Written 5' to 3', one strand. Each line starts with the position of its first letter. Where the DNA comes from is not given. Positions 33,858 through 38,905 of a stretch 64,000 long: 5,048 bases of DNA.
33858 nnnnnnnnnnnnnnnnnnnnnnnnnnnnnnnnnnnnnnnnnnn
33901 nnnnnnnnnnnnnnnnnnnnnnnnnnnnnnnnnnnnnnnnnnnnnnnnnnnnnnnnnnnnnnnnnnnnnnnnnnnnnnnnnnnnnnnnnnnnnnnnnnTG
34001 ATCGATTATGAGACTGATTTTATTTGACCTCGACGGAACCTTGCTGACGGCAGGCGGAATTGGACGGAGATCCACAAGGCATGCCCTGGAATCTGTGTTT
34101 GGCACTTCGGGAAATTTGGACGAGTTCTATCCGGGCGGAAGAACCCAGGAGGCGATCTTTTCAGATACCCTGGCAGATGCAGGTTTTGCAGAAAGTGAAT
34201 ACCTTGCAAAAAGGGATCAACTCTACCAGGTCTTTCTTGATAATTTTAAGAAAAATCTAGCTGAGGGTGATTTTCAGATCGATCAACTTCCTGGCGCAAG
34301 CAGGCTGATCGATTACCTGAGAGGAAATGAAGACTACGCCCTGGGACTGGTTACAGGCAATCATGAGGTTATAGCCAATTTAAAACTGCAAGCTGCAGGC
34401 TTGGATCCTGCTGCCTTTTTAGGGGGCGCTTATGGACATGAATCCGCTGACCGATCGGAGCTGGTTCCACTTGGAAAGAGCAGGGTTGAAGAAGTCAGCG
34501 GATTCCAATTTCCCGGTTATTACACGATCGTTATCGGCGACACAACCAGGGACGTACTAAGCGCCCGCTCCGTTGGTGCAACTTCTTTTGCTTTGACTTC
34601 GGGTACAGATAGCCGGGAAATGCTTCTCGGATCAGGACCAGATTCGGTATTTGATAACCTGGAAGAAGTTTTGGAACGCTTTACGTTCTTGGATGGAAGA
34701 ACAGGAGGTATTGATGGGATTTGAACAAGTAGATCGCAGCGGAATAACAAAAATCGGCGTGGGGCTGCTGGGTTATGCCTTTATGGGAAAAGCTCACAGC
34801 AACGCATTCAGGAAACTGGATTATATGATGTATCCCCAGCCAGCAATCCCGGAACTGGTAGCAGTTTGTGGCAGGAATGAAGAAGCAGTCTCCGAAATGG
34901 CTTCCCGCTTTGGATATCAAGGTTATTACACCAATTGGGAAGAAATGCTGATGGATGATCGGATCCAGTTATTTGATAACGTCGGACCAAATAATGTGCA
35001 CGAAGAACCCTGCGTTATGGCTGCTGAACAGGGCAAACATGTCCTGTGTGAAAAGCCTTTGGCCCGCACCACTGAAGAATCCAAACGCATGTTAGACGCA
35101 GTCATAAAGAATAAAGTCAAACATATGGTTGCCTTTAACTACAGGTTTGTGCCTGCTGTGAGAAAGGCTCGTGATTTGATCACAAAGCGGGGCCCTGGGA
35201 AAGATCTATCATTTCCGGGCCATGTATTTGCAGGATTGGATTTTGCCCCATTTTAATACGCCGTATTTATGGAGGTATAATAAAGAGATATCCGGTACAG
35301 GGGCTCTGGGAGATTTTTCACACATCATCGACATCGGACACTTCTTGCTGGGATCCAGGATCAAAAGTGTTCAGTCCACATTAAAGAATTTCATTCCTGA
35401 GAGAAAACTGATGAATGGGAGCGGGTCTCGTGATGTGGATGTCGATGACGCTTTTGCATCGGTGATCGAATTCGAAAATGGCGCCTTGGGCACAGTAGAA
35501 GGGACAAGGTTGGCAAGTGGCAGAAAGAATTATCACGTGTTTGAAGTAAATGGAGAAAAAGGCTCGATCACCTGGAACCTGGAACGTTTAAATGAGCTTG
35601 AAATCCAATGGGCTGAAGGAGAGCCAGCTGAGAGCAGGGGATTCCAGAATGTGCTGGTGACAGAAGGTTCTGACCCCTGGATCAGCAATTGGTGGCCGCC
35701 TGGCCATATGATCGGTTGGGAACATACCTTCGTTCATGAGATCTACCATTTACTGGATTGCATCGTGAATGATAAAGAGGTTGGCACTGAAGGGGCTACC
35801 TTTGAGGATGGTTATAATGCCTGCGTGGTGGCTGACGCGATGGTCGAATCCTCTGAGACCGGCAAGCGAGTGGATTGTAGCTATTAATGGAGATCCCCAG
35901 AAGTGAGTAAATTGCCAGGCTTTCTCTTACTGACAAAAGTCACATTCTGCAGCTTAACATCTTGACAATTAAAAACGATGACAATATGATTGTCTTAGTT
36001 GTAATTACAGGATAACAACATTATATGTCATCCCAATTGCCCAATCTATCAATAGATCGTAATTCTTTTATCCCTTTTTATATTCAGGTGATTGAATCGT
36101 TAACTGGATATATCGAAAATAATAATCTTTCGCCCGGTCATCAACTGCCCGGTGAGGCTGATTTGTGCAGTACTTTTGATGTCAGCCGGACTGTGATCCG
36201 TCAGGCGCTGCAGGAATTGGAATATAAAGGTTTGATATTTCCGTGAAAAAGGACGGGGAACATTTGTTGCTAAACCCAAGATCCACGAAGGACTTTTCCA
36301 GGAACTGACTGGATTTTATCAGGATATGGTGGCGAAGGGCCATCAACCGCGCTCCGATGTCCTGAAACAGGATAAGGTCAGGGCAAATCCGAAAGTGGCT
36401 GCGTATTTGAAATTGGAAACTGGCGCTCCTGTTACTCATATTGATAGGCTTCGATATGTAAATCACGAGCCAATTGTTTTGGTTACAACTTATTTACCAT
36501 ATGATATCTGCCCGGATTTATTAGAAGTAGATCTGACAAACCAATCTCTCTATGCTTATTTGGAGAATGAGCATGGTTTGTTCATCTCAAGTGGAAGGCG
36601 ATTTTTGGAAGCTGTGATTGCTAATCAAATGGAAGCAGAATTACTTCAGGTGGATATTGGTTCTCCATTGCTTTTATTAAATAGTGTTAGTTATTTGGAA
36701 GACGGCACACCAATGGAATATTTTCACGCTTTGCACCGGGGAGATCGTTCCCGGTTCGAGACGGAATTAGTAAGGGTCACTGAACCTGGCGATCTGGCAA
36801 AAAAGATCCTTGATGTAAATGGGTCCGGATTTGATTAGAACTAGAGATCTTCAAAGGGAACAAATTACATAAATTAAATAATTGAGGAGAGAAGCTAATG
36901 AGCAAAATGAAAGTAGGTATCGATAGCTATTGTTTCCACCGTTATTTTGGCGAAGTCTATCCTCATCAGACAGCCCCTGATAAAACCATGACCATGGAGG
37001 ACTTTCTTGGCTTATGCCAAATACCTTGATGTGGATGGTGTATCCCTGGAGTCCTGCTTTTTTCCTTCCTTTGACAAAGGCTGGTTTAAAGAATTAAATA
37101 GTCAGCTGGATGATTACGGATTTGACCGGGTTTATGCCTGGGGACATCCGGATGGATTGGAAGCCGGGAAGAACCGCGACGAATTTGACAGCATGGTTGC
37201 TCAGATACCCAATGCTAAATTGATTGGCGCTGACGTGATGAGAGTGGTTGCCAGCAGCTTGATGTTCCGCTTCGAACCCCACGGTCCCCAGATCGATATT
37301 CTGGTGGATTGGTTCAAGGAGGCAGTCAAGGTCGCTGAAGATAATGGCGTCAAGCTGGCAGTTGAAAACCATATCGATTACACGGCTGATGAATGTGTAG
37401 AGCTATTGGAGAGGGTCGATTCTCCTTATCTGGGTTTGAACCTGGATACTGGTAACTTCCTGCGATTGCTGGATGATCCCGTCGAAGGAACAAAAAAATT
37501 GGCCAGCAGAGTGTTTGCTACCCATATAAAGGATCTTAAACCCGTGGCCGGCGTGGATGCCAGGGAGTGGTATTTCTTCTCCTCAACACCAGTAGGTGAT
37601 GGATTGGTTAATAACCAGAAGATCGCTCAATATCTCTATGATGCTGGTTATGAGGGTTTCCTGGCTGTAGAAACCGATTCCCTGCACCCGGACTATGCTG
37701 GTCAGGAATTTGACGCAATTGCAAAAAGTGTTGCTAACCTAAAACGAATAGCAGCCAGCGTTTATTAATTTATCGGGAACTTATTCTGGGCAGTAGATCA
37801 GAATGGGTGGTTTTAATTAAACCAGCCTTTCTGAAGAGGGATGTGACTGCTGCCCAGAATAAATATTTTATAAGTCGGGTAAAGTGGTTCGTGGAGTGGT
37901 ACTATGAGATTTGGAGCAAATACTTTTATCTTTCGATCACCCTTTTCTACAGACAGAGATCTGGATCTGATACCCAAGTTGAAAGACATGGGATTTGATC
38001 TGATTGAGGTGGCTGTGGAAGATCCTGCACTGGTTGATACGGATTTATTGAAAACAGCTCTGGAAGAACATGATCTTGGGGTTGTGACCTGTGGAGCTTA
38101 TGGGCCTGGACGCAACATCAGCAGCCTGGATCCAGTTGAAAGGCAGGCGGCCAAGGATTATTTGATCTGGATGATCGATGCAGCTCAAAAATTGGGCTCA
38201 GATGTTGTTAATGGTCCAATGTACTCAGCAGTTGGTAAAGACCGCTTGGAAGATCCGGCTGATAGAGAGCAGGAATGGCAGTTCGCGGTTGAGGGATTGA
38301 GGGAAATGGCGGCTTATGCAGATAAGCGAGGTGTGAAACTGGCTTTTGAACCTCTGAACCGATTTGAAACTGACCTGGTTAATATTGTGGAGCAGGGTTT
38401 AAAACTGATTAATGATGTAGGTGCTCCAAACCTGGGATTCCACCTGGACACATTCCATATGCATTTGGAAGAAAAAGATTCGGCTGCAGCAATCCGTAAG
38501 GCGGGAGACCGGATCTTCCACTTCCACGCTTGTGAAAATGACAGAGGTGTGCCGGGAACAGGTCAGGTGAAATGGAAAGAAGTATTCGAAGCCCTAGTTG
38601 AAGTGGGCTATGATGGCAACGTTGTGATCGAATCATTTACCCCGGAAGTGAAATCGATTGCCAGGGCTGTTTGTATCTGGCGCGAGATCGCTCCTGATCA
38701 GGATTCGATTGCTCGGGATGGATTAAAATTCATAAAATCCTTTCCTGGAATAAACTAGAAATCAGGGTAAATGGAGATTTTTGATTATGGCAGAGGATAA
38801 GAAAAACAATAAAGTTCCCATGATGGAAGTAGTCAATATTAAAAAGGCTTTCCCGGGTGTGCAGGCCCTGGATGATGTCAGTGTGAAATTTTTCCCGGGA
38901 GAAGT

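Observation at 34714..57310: Duplicated module of 'TIM-barrel + Gfo/Idh/MocA' genes inside one sugar locus, reminiscent of 3-keto-glycoside / C-glycoside / levoglucosan-type oxidative chemistry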

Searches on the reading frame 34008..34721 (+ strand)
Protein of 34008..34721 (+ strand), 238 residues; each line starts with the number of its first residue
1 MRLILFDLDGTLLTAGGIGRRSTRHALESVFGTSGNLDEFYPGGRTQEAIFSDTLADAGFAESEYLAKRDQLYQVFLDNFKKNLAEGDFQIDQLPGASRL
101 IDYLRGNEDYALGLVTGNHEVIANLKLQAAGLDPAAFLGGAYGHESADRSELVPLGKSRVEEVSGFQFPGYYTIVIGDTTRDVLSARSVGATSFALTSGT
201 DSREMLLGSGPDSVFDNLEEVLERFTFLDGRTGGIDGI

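Call 8: search_protein_families(library=pfam, proteins=[window:34008-34721:+])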
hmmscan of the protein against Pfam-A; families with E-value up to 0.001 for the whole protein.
window:34008-34721:+ (238 aa): 4 families
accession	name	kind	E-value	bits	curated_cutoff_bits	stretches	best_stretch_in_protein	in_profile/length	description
PF00702.32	Hydrolase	-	6.1e-10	40.2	26.4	1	1-190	1-191/191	haloacid dehalogenase-like hydrolase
PF13419.12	HAD_2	-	1.2e-09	39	23.8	1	4-195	1-177/178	Haloacid dehalogenase-like hydrolase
PF12710.13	HAD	-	2.8e-07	31.6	27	1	4-184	1-186/189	haloacid dehalogenase-like hydrolase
PF13242.12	Hydrolase_like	-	2.9e-07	30.7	22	1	173-220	24-74/75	HAD-hyrolase-like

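Call 9: search_protein_families(library=ncbifam, proteins=[window:34008-34721:+], max_evalue=0.01)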
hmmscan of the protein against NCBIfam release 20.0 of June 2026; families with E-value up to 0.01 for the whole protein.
window:34008-34721:+ (238 aa): 13 families
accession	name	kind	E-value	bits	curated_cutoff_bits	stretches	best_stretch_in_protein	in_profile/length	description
NF009695.0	PRK13222.1-2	equivalog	3.5e-10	39.7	225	1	2-223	7-220/226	phosphoglycolate phosphatase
NF009804.0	PRK13288.1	equivalog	5.6e-08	32.5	218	1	2-223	4-208/215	pyrophosphatase PpaX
TIGR03351.1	PhnX-like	hypoth_equivalog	1.3e-07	31.8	218.9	1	2-223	2-217/220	phosphonatase-like hydrolase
TIGR01454.1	AHBA_synth_RP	hypoth_equivalog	1.1e-05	25.2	246.65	1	94-223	77-201/205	AHBA synthesis associated protein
NF009699.0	PRK13225.1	equivalog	1.2e-05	25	368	1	82-226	132-268/273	phosphoglycolate phosphatase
TIGR01449.2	PGP_bact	equivalog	1.3e-05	24.9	180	1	4-222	1-210/213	phosphoglycolate phosphatase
NF009694.0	PRK13222.1-1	equivalog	1.9e-05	24.1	415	1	173-224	187-238/252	phosphoglycolate phosphatase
NF009697.0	PRK13222.1-4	equivalog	2.4e-05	23.8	327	1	174-223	171-220/232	phosphoglycolate phosphatase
TIGR02253.1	CTE7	subfamily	0.001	18.9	169.75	0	2-133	3-134/221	TIGR02253 family HAD-type hydrolase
TIGR01549.1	HAD-SF-IA-v1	subfamily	0.0012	19.3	23.3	0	4-15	2-13/149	HAD-IA family hydrolase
NF009700.0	PRK13226.1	equivalog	0.0013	18.4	342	1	2-199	13-197/229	phosphoglycolate phosphatase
NF009698.0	PRK13223.1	equivalog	0.0027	16.9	466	0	173-222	177-226/272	phosphoglycolate phosphatase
NF053653.1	InDiPhoBT2121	equivalog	0.0047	16.5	245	0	172-225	162-215/216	inorganic diphosphatase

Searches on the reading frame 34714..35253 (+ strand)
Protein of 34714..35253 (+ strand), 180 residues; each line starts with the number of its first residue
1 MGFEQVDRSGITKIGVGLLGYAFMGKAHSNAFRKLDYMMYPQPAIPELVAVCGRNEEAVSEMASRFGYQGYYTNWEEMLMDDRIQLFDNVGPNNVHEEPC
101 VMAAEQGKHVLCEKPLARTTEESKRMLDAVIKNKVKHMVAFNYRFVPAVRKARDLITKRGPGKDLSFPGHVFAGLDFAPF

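Call 8: search_protein_families(library=pfam, proteins=[window:34714-35253:+])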
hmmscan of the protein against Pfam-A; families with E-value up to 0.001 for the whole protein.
window:34714-35253:+ (180 aa): 1 family
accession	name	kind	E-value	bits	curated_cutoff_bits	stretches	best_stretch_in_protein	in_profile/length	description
PF01408.29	GFO_IDH_MocA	-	6.6e-21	75.7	24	1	15-141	2-120/120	Oxidoreductase family, NAD-binding Rossmann fold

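Call 9: search_protein_families(library=ncbifam, proteins=[window:34714-35253:+], max_evalue=0.01)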
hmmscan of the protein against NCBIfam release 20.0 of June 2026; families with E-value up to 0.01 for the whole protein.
window:34714-35253:+ (180 aa): 9 families
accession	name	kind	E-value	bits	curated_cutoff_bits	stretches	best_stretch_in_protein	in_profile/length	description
NF052479.1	LevoglcsnDh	equivalog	6e-45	153.6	650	1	13-169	3-159/386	levoglucosan dehydrogenase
NF040723.1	UDP-GlcNAcDh_Arch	equivalog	2.5e-21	76.5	450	1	15-162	2-139/302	UDP-N-acetylglucosamine 3-dehydrogenase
TIGR04380.1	myo_inos_iolG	equivalog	8.5e-19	67.6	355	1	14-159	2-140/330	inositol 2-dehydrogenase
NF041392.1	XylDh_Gfo6_Halo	equivalog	1.1e-15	57.3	350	1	90-163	89-162/350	D-xylose 1-dehydrogenase Gfo6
NF052679.1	InsChiInosDhIolG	equivalog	3.9e-10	39.3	540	1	16-158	5-142/343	bifunctional inositol 2-dehydrogenase/D-chiro-inositol 1-dehydrogenase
NF058563.1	BT_2159_fam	equivalog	2.8e-06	26.6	650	1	14-141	1-120/350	disaccharide 3-dehydrogenase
NF007574.0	PRK10206.1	equivalog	4e-06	26.1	352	1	21-145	5-127/345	oxidoreductase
NF008607.0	PRK11579.1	subfamily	4.8e-06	25.8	330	1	13-144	4-124/346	oxidoreductase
NF058561.1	BT_2158_fam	equivalog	6.5e-05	21.7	750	1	47-135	58-148/487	glycoside 3-dehydrogenase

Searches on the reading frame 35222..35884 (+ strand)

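Call 8: search_protein_families(library=pfam, proteins=[window:35222-35884:+])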
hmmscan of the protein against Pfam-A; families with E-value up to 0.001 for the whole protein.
window:35222-35884:+ (221 aa): 3 families
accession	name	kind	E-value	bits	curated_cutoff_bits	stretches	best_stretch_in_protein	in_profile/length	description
PF02894.22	GFO_IDH_MocA_C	-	2.7e-21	76.8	22.9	1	16-217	31-216/218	Oxidoreductase family, C-terminal alpha/beta domain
PF22725.1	GFO_IDH_MocA_C3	-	1.3e-20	74.1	27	1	10-116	30-123/124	GFO/IDH/MocA C-terminal domain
PF22685.1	Gal80p_C-like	-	7.3e-05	23.4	29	1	31-116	55-148/152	Gal80p, C-terminal domain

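Call 9: search_protein_families(library=ncbifam, proteins=[window:35222-35884:+], max_evalue=0.01)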
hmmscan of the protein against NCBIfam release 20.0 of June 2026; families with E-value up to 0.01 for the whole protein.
window:35222-35884:+ (221 aa): 3 families
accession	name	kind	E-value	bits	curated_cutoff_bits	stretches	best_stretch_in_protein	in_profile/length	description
NF052479.1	LevoglcsnDh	equivalog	1.1e-47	162.6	650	1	2-217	161-384/386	levoglucosan dehydrogenase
TIGR04380.1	myo_inos_iolG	equivalog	1.4e-09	37.3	355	1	34-133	176-267/330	inositol 2-dehydrogenase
NF052679.1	InsChiInosDhIolG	equivalog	4.7e-05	22.6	540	1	169-218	279-326/343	bifunctional inositol 2-dehydrogenase/D-chiro-inositol 1-dehydrogenase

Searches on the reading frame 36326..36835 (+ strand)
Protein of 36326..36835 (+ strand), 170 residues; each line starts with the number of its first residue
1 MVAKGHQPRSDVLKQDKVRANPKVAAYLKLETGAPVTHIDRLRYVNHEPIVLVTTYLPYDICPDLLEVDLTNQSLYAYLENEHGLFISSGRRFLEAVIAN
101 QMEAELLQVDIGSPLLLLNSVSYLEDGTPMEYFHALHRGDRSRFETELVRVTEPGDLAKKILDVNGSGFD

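Call 64: search_protein_families(library=ncbifam, proteins=[window:36326-36835:+], max_evalue=0.00001)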
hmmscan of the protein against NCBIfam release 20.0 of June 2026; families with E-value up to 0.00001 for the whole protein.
window:36326-36835:+ (170 aa): 10 families
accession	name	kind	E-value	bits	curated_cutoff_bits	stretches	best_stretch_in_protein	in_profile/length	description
NF041547.1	GntR_LSA1692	equivalog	3.1e-21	76.1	275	1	4-150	88-232/233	GntR family transcriptional regulator, LSA1692 subfamily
TIGR02404.1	trehalos_R_Bsub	equivalog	9.2e-19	68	211.95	1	6-144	89-227/233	trehalose operon repressor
TIGR02325.1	C_P_lyase_phnF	equivalog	2.6e-18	66.4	156.8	1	2-147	92-237/238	phosphonate metabolism transcriptional regulator PhnF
NF052441.1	TransRegRv0792c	equivalog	1.6e-17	63.6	400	1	2-152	100-250/260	Rv0792c family HTH-type transcriptional regulator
NF008491.0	PRK11402.1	subfamily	2e-17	63.5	269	1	1-142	94-234/243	GntR family transcriptional regulator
TIGR02018.2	his_ut_repres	equivalog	8.5e-16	58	220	1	3-147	84-225/226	histidine utilization transcriptional repressor HutC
TIGR03337.1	phnR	equivalog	3e-15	56.5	296.75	1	3-135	86-217/231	phosphonate utilization transcriptional regulator PhnR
NF007292.0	PRK09764.1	equivalog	2.6e-14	53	281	1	8-144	95-230/240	GntR family transcriptional regulator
NF007486.0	PRK10079.1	equivalog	3.4e-10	40.1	363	1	3-144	96-237/241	phosphonate metabolism transcriptional regulator PhnF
NF011575.0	PRK14999.1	equivalog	3.6e-10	39.6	424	1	2-143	96-234/241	histidine utilization repressor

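Call 65: search_protein_families(library=pfam, proteins=[window:36326-36835:+], max_evalue=0.0001)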
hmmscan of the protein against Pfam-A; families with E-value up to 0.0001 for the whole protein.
window:36326-36835:+ (170 aa): 1 family
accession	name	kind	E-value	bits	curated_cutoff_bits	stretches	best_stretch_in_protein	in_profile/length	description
PF07702.18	UTRA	-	6.1e-45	152.9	23.8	1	4-141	2-139/141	UTRA domain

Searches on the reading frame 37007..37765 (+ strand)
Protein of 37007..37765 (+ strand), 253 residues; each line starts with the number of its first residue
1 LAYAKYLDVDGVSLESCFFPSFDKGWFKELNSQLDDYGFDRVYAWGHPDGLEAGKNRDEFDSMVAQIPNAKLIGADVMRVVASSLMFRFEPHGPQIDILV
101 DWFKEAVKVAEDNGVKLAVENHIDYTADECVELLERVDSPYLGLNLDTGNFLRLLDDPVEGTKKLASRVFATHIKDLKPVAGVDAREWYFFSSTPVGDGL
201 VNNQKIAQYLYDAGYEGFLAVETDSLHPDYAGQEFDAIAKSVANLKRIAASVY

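Call 8: search_protein_families(library=pfam, proteins=[window:37007-37765:+])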
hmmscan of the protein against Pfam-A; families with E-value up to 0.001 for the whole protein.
window:37007-37765:+ (253 aa): 1 family
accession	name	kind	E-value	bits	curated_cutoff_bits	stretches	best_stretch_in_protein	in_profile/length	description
PF01261.30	AP_endonuc_2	-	3.4e-28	99.4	31.1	1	3-238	3-239/249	Xylose isomerase-like TIM barrel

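Call 9: search_protein_families(library=ncbifam, proteins=[window:37007-37765:+], max_evalue=0.01)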
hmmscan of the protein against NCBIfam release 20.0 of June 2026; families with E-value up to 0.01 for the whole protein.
window:37007-37765:+ (253 aa): 6 families
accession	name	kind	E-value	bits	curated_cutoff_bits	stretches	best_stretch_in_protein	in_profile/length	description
TIGR04379.1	myo_inos_iolE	equivalog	1.6e-10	41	290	1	95-224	127-267/290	myo-inosose-2 dehydratase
NF009689.0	PRK13210.1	subfamily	2.6e-09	36.7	200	1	102-223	135-256/286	L-ribulose-5-phosphate 3-epimerase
NF009688.0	PRK13209.1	subfamily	3.6e-08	32.7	317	1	92-222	129-253/286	L-ribulose-5-phosphate 3-epimerase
TIGR00542.1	hxl6Piso_put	equivalog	6.9e-06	25.6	272.15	1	100-223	132-249/279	L-ribulose-5-phosphate 3-epimerase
NF007360.0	PRK09856.1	equivalog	0.0011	18.5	305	1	56-222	85-247/276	fructoselysine 3-epimerase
NF042435.1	DhshikDhtase_QuiC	equivalog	0.0025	16.4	1200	1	115-222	129-239/635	3-dehydroshikimate dehydratase QuiC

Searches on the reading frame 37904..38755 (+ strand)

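Call 8: search_protein_families(library=pfam, proteins=[window:37904-38755:+])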
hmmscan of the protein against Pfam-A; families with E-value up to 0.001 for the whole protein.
window:37904-38755:+ (284 aa): 1 family
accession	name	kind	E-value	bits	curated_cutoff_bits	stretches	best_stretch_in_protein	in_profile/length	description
PF01261.30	AP_endonuc_2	-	4.8e-49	167.7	31.1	1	25-279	3-248/249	Xylose isomerase-like TIM barrel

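Call 9: search_protein_families(library=ncbifam, proteins=[window:37904-38755:+], max_evalue=0.01)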
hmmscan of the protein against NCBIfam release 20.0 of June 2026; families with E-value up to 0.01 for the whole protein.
window:37904-38755:+ (284 aa): 13 families
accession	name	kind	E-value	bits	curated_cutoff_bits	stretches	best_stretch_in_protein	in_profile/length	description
NF051856.1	PsicseEpim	equivalog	3.3e-56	191.2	300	1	21-268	20-269/287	D-psicose 3-epimerase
NF041099.2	keto_glucon_epim_IolO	equivalog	5e-44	150.6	300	1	23-245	27-247/269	5-keto-L-gluconate epimerase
TIGR03234.1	OH-pyruv-isom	equivalog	1.3e-25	90.2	353.45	1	23-250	20-245/254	hydroxypyruvate isomerase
NF007444.0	PRK09997.1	equivalog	1.1e-16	61.2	465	1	44-247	40-243/258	hydroxypyruvate isomerase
NF043033.1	OxoTetrIsom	equivalog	6.1e-15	55.7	325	1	45-247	41-239/251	2-oxo-tetronate isomerase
NF007360.0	PRK09856.1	equivalog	1.9e-14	53.8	305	1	76-246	81-250/276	fructoselysine 3-epimerase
TIGR04379.1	myo_inos_iolE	equivalog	5.2e-14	52.5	290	2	25-209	31-209/290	myo-inosose-2 dehydratase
NF009688.0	PRK13209.1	subfamily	7.8e-13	48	317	1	72-251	86-261/286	L-ribulose-5-phosphate 3-epimerase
NF009689.0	PRK13210.1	subfamily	1.3e-08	34.4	200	1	72-255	82-267/286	L-ribulose-5-phosphate 3-epimerase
NF042435.1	DhshikDhtase_QuiC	equivalog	4.7e-08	32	1200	1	65-238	59-234/635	3-dehydroshikimate dehydratase QuiC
TIGR00542.1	hxl6Piso_put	equivalog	1.8e-07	30.8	272.15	1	78-250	87-255/279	L-ribulose-5-phosphate 3-epimerase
NF007441.0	PRK09989.1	equivalog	3.8e-05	23.6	412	1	157-243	153-240/258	HPr family phosphocarrier protein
NF041277.1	coba_remo_CbiR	equivalog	0.0033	17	105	1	117-247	112-237/249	cobamide remodeling phosphodiesterase CbiR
